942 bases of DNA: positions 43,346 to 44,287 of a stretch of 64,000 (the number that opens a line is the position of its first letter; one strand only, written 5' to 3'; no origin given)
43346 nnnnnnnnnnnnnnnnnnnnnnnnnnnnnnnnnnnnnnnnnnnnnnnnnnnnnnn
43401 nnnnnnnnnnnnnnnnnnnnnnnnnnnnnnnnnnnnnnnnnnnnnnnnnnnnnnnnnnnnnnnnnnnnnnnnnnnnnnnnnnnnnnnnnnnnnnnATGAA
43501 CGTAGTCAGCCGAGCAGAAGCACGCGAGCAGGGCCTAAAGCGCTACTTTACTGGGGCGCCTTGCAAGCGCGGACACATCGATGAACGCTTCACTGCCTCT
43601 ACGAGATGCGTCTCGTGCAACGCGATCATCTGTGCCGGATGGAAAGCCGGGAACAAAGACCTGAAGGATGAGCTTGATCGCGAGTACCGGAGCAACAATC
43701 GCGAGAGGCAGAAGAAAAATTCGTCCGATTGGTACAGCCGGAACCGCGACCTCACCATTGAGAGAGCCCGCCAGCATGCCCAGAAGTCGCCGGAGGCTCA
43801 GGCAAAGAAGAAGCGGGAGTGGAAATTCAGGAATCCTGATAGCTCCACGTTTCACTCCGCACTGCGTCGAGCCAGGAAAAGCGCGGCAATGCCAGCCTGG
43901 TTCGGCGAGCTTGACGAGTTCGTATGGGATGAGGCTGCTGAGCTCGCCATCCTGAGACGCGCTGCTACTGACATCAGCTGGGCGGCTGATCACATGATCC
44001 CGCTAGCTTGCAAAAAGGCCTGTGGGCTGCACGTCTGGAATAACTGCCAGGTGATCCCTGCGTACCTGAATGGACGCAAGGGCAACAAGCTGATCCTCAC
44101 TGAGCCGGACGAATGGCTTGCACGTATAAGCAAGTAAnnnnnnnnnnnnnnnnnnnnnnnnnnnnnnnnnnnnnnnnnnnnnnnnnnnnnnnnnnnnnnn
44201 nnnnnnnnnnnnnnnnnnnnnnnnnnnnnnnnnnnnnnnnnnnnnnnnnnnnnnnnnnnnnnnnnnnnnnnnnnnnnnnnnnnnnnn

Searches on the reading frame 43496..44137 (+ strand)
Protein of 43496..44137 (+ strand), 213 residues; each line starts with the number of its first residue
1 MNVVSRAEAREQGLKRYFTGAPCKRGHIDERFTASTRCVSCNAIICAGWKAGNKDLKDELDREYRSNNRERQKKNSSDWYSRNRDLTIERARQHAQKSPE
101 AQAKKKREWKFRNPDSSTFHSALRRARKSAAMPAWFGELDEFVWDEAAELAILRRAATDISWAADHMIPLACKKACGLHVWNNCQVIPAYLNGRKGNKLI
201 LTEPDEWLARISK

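Call 53: search_protein_families(library=pfam, proteins=[window:43496-44137:+], max_evalue=0.001)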
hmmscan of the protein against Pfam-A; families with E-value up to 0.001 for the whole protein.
window:43496-44137:+ (213 aa): 0 families

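Call 63: search_protein_families(library=phrogs, proteins=[window:43496-44137:+], max_evalue=0.001)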
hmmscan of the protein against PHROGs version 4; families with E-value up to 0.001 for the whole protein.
window:43496-44137:+ (213 aa): 4 families
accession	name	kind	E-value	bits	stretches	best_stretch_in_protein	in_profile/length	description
phrog_1035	-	DNA, RNA and nucleotide metabolism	5.3e-21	76.7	1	4-210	46-225/271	endonuclease VII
phrog_1081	-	unknown function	5e-16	59.5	1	1-43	1-43/67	-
phrog_26577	-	unknown function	3.7e-10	41.2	1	103-198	17-106/119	-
phrog_15231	-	unknown function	0.00014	23.2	1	3-42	88-126/138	-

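Call 86: search_dna_similar(query=window:43496-44137:+, collection=phages, mode=protein, max_rows=8)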
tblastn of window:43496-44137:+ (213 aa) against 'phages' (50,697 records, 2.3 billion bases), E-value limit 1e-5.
Records with a match: 240; places in all: 264; records where one place covers at least 80% of the query: 104.
Best place of each record, by identity: <60% 240.
By first word of the organism name: Klebsiella 54; Vibrio 49; Salmonella 45; Escherichia 19; Xanthomonas 10; Pseudomonas 9; Erwinia 7; Cronobacter 7; Ralstonia 6; Proteus 5; and 14 more.
By host as written in the record: - 33; Klebsiella pneumoniae 24; Salmonella enterica subsp. enterica serovar Typhimurium 13; Escherichia coli 9; Xanthomonas campestris pv. campestris GBBC 1419 8; Salmonella enterica subsp. enterica serovar Enteritidis 7; Klebsiella pneumoniae K23 7; Cronobacter sakazakii 7; and 76 more.
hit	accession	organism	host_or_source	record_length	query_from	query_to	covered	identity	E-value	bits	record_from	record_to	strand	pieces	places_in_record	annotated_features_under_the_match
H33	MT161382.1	Xanthomonas phage FoX2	Xanthomonas campestris pv. campestris ...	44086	2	211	99%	44.3%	8e-31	124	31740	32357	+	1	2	hypothetical protein | putative DNA primase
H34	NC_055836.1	Xanthomonas phage FoX2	Xanthomonas campestris pv. campestris ...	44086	2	211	99%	44.3%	8e-31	124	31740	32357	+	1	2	endonuclease VII | DNA primase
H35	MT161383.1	Xanthomonas phage FoX3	Xanthomonas campestris pv. campestris ...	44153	3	211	98%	40.7%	2e-33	132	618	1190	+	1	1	glycolate dehydrogenase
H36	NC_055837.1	Xanthomonas phage FoX3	Xanthomonas campestris pv. campestris ...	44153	3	211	98%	40.7%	2e-33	132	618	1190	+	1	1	endonuclease VII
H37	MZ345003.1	Xanthomonas phage M29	Xanthomonas campestris pv. campestris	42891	2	211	99%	40.5%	3e-30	122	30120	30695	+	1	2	HNH endonuclease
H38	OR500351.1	Xanthomonas phage Murka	Xanthomonas campestris pv. campestris ...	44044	2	209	98%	39.9%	2e-29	120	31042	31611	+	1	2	endonuclease VII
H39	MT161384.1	Xanthomonas phage FoX5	Xanthomonas campestris pv. campestris ...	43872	2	209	98%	39.9%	2e-28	117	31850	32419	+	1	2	hypothetical protein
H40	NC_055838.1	Xanthomonas phage FoX5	Xanthomonas campestris pv. campestris ...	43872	2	209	98%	39.9%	2e-28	117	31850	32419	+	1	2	endonuclease VII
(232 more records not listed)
